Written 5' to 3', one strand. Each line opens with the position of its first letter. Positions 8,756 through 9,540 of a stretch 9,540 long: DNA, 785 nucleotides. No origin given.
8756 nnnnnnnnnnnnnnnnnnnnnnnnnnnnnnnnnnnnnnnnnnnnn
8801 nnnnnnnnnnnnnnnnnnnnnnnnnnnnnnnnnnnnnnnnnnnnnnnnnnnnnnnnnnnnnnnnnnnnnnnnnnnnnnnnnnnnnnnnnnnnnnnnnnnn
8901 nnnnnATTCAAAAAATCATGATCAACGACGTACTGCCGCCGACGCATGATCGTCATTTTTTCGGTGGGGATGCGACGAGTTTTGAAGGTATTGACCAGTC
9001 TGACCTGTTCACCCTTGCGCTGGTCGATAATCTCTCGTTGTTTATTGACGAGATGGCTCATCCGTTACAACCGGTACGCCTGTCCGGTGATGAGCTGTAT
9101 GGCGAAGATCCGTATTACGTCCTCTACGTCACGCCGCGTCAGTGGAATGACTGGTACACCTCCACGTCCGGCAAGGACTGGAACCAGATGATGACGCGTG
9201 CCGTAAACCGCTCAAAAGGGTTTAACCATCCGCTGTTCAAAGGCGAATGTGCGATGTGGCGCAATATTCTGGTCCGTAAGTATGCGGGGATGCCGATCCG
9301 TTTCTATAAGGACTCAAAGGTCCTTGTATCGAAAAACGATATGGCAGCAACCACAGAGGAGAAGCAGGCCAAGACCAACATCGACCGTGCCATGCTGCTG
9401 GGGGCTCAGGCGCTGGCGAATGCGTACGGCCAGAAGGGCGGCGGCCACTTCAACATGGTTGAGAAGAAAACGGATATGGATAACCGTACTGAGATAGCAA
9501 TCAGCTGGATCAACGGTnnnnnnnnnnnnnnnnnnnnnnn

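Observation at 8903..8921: Coat gene broken by a 1-nt shift in an A6 run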

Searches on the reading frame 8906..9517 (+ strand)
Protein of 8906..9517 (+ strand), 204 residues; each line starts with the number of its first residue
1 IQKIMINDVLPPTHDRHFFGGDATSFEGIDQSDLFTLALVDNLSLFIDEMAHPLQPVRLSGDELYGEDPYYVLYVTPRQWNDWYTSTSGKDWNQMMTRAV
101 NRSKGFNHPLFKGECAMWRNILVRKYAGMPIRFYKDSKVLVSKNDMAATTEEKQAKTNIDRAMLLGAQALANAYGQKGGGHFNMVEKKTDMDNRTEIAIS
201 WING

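Call 41: search_protein_families(library=pfam, proteins=[window:8906-9517:+])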
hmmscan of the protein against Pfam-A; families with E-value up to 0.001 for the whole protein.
window:8906-9517:+ (204 aa): 1 family
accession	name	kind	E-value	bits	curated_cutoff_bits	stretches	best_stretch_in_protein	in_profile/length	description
PF13252.12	Phage_capsid_3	-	6.6e-40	137.6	23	1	3-204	147-346/376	Phage capsid protein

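Call 42: search_protein_families(library=ncbifam, proteins=[window:8906-9517:+])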
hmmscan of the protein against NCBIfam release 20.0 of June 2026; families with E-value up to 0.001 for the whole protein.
window:8906-9517:+ (204 aa): 1 family
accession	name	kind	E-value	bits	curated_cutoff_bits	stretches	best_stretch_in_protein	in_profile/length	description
TIGR04387.1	capsid_maj_N4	equivalog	9.9e-06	25.1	60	1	20-199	135-299/324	N4-gp56 family major capsid protein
